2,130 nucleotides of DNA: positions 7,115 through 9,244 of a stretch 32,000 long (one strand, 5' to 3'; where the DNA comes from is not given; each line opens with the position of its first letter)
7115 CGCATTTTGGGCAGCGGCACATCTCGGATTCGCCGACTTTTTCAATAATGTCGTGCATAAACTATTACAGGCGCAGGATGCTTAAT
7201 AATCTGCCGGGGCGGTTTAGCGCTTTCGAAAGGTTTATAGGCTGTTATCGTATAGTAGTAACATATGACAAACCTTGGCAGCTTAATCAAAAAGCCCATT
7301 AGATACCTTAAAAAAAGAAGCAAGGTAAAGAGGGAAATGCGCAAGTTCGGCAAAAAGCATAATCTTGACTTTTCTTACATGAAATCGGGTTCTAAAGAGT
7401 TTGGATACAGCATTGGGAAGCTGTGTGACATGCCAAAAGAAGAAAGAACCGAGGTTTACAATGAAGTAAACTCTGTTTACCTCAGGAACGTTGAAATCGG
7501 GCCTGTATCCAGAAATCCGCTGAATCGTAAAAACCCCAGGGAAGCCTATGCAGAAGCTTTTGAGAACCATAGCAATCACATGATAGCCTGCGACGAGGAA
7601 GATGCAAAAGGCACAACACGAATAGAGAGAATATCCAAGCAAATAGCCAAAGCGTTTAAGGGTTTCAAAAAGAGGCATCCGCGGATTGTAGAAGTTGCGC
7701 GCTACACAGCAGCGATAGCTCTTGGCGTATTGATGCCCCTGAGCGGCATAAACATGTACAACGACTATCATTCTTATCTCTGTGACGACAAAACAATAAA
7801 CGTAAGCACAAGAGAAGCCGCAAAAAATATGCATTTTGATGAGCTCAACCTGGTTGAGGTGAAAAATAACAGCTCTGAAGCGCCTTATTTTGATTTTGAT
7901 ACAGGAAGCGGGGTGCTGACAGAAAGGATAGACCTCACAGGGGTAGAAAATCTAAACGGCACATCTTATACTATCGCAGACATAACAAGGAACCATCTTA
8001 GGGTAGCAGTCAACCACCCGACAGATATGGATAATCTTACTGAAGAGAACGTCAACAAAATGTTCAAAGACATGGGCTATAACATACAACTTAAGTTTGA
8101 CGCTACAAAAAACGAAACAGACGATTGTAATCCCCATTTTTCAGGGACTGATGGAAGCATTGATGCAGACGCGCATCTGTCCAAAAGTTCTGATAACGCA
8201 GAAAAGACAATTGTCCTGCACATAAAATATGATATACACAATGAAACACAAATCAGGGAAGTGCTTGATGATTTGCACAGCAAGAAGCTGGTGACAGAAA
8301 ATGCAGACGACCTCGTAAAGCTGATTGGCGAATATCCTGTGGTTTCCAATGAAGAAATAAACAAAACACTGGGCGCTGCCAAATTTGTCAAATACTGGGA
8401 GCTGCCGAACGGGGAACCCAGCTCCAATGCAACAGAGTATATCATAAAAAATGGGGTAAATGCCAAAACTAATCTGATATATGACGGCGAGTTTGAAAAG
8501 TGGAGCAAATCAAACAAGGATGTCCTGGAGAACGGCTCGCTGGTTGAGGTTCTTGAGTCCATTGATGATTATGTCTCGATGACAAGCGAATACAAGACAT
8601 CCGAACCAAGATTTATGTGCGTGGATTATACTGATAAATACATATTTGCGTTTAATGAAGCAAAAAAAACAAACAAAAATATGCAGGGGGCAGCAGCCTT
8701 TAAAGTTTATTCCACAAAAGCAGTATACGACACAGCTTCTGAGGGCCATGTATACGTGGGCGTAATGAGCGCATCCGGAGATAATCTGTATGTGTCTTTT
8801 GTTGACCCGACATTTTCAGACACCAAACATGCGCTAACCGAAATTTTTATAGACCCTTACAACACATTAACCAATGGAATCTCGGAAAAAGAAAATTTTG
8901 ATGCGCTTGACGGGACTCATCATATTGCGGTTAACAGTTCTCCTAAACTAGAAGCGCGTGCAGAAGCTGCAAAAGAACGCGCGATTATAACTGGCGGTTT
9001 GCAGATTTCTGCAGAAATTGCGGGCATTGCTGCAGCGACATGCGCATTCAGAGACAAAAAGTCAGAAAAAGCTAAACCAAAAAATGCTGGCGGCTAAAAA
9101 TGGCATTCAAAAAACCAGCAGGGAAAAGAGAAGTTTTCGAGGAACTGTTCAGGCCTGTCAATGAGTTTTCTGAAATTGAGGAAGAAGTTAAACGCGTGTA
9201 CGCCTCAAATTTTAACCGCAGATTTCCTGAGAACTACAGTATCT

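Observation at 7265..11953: Duplicated two-gene module: membrane-anchored transglutaminase-like protein plus tightly coupled small partner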

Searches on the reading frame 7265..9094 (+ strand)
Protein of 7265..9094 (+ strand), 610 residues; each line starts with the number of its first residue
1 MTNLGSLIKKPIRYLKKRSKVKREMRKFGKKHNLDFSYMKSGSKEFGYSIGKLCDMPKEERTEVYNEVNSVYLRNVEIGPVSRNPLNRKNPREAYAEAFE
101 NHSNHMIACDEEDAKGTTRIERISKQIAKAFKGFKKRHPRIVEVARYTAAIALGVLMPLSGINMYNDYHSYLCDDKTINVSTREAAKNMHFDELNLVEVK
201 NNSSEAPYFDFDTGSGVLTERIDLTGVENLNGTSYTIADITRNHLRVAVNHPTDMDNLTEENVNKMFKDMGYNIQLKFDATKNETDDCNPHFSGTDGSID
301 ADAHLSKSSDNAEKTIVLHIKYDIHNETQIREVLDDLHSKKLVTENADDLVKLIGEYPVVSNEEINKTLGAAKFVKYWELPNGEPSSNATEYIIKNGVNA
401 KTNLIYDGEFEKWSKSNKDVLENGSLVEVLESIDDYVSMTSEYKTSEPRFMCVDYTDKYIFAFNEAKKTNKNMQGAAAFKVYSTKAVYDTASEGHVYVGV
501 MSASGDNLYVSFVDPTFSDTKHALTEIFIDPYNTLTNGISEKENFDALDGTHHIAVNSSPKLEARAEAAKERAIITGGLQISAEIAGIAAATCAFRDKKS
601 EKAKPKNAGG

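Call 6: search_protein_families(library=pfam, proteins=[window:7265-9094:+], max_evalue=1)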
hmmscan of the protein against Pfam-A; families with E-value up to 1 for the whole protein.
window:7265-9094:+ (610 aa): 1 family
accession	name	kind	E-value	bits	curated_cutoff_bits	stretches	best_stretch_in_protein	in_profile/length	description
PF16008.10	DUF4778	-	0.027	14.8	27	1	249-362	166-259/284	Domain of unknown function (DUF4778)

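Call 7: search_protein_families(library=ncbifam, proteins=[window:7265-9094:+], max_evalue=1)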
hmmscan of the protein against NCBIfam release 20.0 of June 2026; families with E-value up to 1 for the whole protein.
window:7265-9094:+ (610 aa): 1 family
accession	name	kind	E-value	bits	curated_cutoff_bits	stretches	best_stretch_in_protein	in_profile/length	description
NF002957.0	PRK03619.1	equivalog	0.029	13.8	212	1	159-253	98-197/222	phosphoribosylformylglycinamidine synthase subunit PurQ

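Call 10: find_homologous_proteins(query=window:7265-9094:+, max_evalue=0.001)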
Query window:7265-9094:+ (610 aa): 2 proteins with E <= 0.001 among 7183 candidates.
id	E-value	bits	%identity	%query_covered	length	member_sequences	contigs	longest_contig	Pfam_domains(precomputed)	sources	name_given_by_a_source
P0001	0.0e+0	1372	100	100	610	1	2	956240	-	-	-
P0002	1.2e-182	627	52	96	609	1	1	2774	-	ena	-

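Call 11: find_encoding_contigs(protein=P0002, flank=10000)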
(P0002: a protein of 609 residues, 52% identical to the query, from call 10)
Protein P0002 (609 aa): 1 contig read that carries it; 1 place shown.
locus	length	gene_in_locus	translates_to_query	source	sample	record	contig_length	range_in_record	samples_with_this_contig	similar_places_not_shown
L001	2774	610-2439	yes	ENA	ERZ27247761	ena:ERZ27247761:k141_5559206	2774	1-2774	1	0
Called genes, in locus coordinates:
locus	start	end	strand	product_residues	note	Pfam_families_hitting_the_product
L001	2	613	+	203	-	?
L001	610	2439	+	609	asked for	-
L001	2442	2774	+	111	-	?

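Call 12: find_encoding_contigs(protein=P0001, flank=2000, max_places=3)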
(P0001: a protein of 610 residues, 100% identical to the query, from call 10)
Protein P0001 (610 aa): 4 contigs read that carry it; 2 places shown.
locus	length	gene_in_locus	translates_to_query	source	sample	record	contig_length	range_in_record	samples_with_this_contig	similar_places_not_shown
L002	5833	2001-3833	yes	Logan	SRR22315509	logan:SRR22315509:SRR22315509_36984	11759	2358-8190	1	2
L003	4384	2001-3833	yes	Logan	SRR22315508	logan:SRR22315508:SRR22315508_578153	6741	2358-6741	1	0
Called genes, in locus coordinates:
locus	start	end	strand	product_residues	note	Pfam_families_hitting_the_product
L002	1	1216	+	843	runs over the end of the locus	-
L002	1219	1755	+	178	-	-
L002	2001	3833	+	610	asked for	-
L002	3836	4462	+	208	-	-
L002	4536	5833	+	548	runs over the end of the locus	-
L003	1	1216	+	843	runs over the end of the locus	-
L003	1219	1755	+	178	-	-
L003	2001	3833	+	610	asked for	-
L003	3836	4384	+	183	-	?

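Call 25: search_protein_families(library=pfam, proteins=[L001:2442-2774:+, L001:2-610:+], max_evalue=0.01)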
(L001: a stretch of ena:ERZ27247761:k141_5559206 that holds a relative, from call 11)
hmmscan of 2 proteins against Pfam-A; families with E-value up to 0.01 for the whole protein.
L001:2442-2774:+ (111 aa): 0 families

L001:2-610:+ (203 aa): 3 families
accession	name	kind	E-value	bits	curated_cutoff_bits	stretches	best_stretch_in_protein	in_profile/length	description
PF22600.2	MTPAP-like_central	-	1.5e-05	25.5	27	1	48-157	15-100/139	Poly(A) RNA polymerase, mitochondrial-like, central palm domain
PF01909.29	NTP_transf_2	-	0.00082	20.1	21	1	60-102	2-44/93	Nucleotidyltransferase domain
PF18765.7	Polbeta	-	0.005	17.4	26.9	1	67-103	7-43/93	Polymerase beta, Nucleotidyltransferase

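Call 26: search_solved_structures(query=A1, max_evalue=10)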
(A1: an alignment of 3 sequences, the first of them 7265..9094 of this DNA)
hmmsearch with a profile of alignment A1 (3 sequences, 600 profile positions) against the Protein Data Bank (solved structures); distinct sequences matched with E-value up to 10: 2.
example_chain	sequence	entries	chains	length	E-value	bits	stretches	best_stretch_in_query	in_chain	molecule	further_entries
5lsl_A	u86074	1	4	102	0.4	12.3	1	499-557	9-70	Protein HSH49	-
7udj_H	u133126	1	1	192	0.6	11.8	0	331-366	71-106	De novo designed helical repeat protein RPB_PEW3_R4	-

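Call 31: search_protein_families(library=phrogs, proteins=[window:7265-9094:+, L001:2442-2774:+], max_evalue=0.1)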
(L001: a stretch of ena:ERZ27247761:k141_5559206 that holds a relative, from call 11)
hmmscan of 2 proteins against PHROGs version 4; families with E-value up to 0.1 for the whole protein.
window:7265-9094:+ (610 aa): 0 families

L001:2442-2774:+ (111 aa): 0 families

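Call 32: search_protein_representatives(alignment_id=A1)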
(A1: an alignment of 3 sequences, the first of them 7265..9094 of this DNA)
Query: 3 sequences, 600 profile positions. Proteins with E-value up to 0.001 (for the whole library): 19; up to 1e-10: 9; up to 1e-30: 5. The best 19 are listed.
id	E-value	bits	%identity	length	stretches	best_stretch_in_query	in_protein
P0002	0.0e+00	1083.2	-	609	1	1-599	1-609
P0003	6.1e-234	794.5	-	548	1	66-600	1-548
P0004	5.2e-36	140.8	-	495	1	106-576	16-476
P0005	5.0e-33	130.9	-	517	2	359-548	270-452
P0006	8.0e-33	130.3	-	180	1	393-554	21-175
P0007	7.9e-27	110.5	-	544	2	307-560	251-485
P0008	6.0e-23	97.7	-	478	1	115-565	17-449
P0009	1.6e-22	96.3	-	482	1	122-561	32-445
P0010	5.1e-16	74.8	-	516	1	332-561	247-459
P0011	1.1e-10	57.1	-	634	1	399-573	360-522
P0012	2.3e-09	52.8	-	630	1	350-549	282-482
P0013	1.8e-07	46.5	-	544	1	347-550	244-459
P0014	9.1e-06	40.9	-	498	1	446-544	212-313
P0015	1.8e-05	39.9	-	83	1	503-557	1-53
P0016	3.0e-05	39.2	-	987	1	446-520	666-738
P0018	5.8e-04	35.0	-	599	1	379-515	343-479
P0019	6.4e-04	34.8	-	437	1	446-546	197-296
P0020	7.8e-04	34.5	-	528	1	446-545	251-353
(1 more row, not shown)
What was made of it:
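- Closest known: Prokaryotic transglutaminase-like superfamily. Different: The family is tiny and mostly archaeal (call 32).
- Tried and rejected: The exhaustive HMM search was the productive one (call 32).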

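Call 34: search_protein_families(library=pfam, proteins=[P0004, P0005, P0007, P0011, P0012, P0013, P0014, P0016, P0019, P0020], max_evalue=1)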
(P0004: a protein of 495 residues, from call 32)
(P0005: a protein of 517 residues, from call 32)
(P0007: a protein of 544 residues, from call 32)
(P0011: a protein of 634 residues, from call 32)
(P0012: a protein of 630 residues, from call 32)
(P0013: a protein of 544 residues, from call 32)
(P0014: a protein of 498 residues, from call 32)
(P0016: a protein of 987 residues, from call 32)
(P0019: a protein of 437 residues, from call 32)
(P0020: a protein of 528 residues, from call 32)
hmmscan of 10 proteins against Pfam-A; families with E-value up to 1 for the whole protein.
P0004 (495 aa): 0 families

P0005 (517 aa): 1 family
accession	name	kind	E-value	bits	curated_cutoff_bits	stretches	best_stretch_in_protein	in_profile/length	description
PF16094.10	PAC1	-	0.087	12.3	28.4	1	213-256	110-153/283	Proteasome assembly chaperone 4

P0007 (544 aa): 1 family
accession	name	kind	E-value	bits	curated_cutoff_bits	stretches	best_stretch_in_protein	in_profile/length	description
PF14357.11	DUF4404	-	0.0014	19.7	27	1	3-64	11-72/83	Domain of unknown function (DUF4404)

P0011 (634 aa): 1 family
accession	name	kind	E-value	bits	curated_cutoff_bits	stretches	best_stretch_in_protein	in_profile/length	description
PF19753.4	DUF6240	-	0.12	12.2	26.6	1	256-331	21-97/276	Family of unknown function (DUF6240)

P0012 (630 aa): 0 families

P0013 (544 aa): 0 families

P0014 (498 aa): 1 family
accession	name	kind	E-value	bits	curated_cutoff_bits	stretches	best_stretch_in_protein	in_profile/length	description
PF18716.7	VATC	-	0.0034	17.6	26.6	1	405-431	1-27/43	Vms1-associating treble clef domain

P0016 (987 aa): 45 families (the best 25 are shown)
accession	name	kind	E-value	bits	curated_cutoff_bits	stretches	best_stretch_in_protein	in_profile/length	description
PF02985.28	HEAT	-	3.4e-25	86.2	23.5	4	464-492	1-29/31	HEAT repeat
PF13646.12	HEAT_2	-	6.6e-23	81.3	27.7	4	466-526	2-55/88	HEAT repeats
PF00514.29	Arm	-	1.8e-18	66.3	20.6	3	465-491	14-40/41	Armadillo/beta-catenin-like repeat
PF12717.13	Cnd1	-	5.5e-18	66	26.4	5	464-535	22-89/162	non-SMC mitotic condensation complex subunit 1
PF01602.26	Adaptin_N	-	2.2e-13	50.1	37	4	146-316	262-424/524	Adaptin N terminal region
PF13513.12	HEAT_EZ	-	1.4e-12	48.3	27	2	463-490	28-55/55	HEAT-like repeat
PF24714.1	TOR1L1_N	-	1.5e-12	47.9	43.3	2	221-375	78-240/281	TORTIFOLIA1 N-terminal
PF13174.12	TPR_6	-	9e-12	45.3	26.3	2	871-901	3-33/33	Tetratricopeptide repeat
PF22928.2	INTS1_R4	-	8.1e-11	42.2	27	1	349-413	36-98/102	Integrator complex subunit 1, R4 domain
PF20168.4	PDS5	-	1.4e-10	40.1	27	3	80-165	293-376/1053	Sister chromatid cohesion protein PDS5 protein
PF25801.1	HEAT_GCN1_C_2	-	1.5e-10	41.5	27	2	205-314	105-217/288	Stalled ribosome sensor GCN1-like, HEAT repeats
PF07719.23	TPR_2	-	5.3e-09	36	27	2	869-901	2-34/34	Tetratricopeptide repeat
PF12755.13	Vac14_Fab1_bd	-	9e-09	36.3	22.1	1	462-521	26-87/97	Vacuolar 14 Fab1-binding region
PF14664.11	RICTOR_N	-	3.1e-08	33.5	28.5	2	461-531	106-176/371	Rapamycin-insensitive companion of mTOR, N-term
PF13181.12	TPR_8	-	2.1e-07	31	25.7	1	873-900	6-33/34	Tetratricopeptide repeat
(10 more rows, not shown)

P0019 (437 aa): 3 families
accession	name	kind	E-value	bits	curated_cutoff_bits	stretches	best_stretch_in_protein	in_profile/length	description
PF16438.10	DUF5035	-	0.03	14.7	25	1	59-139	39-114/145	Domain of unknown function (DUF5035)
PF02042.20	RWP-RK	-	0.081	13.3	29.3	1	99-121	10-32/49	RWP-RK domain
PF22750.1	Sol_i_2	-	0.13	12.7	26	1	109-161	4-56/90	Ant venom allergen Sol i 2 family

P0020 (528 aa): 0 families

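Call 45: find_related_loci(query=A1, collection=genome_contigs, flank=6000)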
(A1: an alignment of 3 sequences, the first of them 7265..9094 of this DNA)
Query A1 (610 aa) in genome_contigs; peptide patterns used: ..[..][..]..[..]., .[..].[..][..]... (x = any residue, [..] = any of these).
20 stretches matched a pattern, but none encodes a relative of the query by tblastn (E <= 1e-3).
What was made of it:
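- Tried and rejected: A1 patterns gave no relatives (call 45).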

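Call 46: find_encoding_contigs(protein=P0004, flank=6000, max_places=3)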
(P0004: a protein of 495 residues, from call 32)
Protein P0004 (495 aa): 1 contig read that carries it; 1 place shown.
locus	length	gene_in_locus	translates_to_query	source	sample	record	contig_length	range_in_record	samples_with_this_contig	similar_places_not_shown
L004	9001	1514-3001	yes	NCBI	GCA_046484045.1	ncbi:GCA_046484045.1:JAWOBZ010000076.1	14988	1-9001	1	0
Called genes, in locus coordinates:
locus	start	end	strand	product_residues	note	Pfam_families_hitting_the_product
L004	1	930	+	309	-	PF00696:AA_kinase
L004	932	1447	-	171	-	PF01613:Flavin_Reduct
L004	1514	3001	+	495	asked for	-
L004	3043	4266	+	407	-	PF13393:tRNA-synt_His, PF00587:tRNA-synt_2b, PF03129:HGTP_anticodon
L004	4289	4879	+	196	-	PF09858:DUF2085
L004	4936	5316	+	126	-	PF01201:Ribosomal_S8e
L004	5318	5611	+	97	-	PF01922:SRP19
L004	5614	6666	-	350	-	PF02778:tRNA_int_endo_N, PF12928:tRNA_int_end_N2 (faint), PF01974:tRNA_int_endo, PF02778:tRNA_int_endo_N, PF01974:tRNA_int_endo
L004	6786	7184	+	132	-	PF06094:GGACT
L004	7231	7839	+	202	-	PF00149:Metallophos, PF12850:Metallophos_2, PF14582:Metallophos_3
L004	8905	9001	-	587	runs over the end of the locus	PF09843:DUF2070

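Call 47: find_encoding_contigs(protein=P0005, flank=6000, max_places=3)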
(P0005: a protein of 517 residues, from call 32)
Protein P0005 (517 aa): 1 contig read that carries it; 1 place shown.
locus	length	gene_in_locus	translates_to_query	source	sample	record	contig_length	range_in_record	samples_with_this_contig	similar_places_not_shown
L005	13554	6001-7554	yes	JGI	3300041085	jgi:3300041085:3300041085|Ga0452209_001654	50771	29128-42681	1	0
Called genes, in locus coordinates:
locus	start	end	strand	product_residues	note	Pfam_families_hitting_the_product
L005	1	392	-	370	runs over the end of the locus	PF00482:T2SSF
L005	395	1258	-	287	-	PF00482:T2SSF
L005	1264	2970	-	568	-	PF00437:T2SSE, PF27713:UCP018868 (weak)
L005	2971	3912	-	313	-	-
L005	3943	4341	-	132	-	-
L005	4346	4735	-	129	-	-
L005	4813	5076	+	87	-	PF01193:RNA_pol_L (weak), PF13656:RNA_pol_L_2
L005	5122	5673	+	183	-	PF10502:Peptidase_S26 (faint)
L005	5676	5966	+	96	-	PF01096:Zn_ribbon_TFIIS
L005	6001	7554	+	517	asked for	-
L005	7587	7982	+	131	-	-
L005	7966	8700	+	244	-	PF00705:PCNA_N, PF02144:Rad1 (faint), PF02747:PCNA_C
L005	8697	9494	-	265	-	PF13507:GATase_5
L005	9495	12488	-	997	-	PF02700:PurS (faint), PF18072:FGAR-AT_linker (weak), PF00586:AIRS, PF02769:AIRS_C, PF22689:FGAR-AT_PurM_N-like (weak), PF00586:AIRS (weak), PF02769:AIRS_C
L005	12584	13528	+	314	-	PF01699:Na_Ca_ex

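Call 49: find_encoding_contigs(protein=P0007, flank=5000, max_places=2)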
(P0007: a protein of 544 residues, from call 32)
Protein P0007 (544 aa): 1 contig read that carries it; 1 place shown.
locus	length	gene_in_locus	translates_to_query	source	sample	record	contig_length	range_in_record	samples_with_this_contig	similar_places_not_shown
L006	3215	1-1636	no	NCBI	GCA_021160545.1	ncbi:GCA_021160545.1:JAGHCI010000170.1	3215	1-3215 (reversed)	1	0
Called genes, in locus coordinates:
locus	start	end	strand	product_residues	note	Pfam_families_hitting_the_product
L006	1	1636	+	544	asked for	?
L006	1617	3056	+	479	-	-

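Call 50: find_encoding_contigs(protein=P0008, flank=5000, max_places=2)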
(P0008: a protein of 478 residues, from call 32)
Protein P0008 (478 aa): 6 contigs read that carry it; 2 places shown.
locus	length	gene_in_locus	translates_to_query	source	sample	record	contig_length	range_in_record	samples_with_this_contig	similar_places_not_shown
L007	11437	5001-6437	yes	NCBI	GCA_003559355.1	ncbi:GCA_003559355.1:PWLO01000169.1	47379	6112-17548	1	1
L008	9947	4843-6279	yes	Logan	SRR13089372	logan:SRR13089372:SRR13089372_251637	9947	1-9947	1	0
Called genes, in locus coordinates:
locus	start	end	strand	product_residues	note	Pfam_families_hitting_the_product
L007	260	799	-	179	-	PF21349:RUBY_RBDX, PF02915:Rubrerythrin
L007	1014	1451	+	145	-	PF01402:RHH_1 (weak)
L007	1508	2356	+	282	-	PF00091:Tubulin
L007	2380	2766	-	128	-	PF14489:QueF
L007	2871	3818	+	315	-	PF00696:AA_kinase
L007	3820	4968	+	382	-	PF00155:Aminotran_1_2, PF01041:DegT_DnrJ_EryC1 (weak), PF01053:Cys_Met_Meta_PP (faint)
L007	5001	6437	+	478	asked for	-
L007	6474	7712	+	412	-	PF13393:tRNA-synt_His, PF00587:tRNA-synt_2b, PF03129:HGTP_anticodon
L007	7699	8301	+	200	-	PF09858:DUF2085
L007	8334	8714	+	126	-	PF01201:Ribosomal_S8e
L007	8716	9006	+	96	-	PF01922:SRP19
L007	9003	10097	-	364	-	PF12928:tRNA_int_end_N2 (faint), PF02778:tRNA_int_endo_N, PF01974:tRNA_int_endo, PF02778:tRNA_int_endo_N, PF01974:tRNA_int_endo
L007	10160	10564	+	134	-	PF06094:GGACT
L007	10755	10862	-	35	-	-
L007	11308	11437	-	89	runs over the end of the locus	PF01047:MarR (weak)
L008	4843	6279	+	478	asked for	-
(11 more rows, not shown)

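Call 51: find_encoding_contigs(protein=P0010, flank=5000, max_places=2)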
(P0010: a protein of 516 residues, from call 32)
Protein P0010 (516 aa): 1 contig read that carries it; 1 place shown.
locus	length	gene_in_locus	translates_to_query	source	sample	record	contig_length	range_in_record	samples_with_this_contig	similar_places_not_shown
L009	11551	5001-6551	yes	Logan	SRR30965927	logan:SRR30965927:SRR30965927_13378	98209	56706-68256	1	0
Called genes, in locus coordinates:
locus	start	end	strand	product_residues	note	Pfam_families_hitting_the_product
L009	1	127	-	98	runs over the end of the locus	-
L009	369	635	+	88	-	-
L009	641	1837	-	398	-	PF01909:NTP_transf_2, PF09249:tRNA_NucTransf2, PF21133:CAA_C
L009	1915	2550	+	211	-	-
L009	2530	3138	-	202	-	-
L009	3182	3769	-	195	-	-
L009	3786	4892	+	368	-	PF01145:Band_7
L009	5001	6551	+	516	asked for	-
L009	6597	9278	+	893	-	PF00270:DEAD, PF04851:ResIII, PF00271:Helicase_C, PF19306:WHD_Lhr, PF08494:DEAD_assoc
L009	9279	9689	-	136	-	-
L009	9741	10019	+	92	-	PF00708:Acylphosphatase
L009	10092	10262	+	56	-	-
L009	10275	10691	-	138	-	PF01894:YjbQ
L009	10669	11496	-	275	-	PF05833:NFACT_N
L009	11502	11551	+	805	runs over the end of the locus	PF13482:RNase_H_2 (faint), PF03104:DNA_pol_B_exo1, PF10108:DNA_pol_B_exo2 (faint), PF00136:DNA_pol_B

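Call 55: list_cluster_members(proteins=[P0004, P0005, P0007, P0008, P0009, P0010, P0011, P0012, P0013, P0018])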
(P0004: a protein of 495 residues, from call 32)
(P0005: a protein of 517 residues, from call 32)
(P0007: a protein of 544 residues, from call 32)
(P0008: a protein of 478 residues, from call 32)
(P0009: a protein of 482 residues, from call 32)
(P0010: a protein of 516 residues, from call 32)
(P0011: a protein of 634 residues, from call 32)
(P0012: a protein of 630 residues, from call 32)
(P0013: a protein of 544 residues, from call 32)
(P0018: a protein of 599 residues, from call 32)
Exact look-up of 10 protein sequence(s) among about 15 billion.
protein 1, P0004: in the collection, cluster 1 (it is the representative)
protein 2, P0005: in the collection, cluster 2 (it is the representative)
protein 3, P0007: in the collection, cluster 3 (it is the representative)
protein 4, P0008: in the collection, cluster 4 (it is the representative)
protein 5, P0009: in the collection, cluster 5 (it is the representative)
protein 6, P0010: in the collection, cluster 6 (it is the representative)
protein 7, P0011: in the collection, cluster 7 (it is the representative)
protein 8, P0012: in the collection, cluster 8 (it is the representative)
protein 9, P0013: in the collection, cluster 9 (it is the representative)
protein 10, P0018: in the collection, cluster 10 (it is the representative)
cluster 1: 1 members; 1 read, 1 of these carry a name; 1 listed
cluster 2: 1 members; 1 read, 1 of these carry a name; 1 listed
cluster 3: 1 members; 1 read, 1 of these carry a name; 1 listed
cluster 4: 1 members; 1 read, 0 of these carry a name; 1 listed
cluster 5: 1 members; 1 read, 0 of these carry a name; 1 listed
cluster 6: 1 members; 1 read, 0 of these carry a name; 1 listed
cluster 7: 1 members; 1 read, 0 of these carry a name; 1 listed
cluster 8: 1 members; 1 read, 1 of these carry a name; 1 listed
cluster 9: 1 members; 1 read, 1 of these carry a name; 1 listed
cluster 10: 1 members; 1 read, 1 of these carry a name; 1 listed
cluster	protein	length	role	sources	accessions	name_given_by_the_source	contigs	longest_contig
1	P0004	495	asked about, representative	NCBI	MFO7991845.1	MAG: hypothetical protein R6U61_06090 [Thermoplasmata archaeon]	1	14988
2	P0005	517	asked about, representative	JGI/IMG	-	hypothetical protein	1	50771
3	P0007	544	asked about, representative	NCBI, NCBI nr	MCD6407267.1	hypothetical protein J7L81_05295, partial [Candidatus Aerophobetes bacterium] | hypothetical protein [Candidatus Aerophobetes bacterium]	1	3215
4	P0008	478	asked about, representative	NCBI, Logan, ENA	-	-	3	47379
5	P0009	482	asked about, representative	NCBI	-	-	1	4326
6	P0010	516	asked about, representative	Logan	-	-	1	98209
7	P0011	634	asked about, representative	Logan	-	-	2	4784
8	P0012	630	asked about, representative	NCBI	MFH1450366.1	MAG: hypothetical protein ABIF92_00100 [archaeon]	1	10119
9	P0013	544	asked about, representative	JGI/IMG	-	hypothetical protein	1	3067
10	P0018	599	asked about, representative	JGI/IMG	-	hypothetical protein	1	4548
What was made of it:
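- Those with a source name are mostly archaeal MAG proteins, one of them labelled Thermoplasmata (call 55), and the gene contexts are archaeal (calls 46, 47, 50, 51).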

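Call 57: search_protein_families(library=padloc, proteins=[window:7265-9094:+, L001:2442-2774:+], max_evalue=0.1)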
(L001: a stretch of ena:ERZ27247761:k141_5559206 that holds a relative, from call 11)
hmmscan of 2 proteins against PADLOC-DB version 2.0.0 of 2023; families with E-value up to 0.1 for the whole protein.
window:7265-9094:+ (610 aa): 0 families

L001:2442-2774:+ (111 aa): 0 families
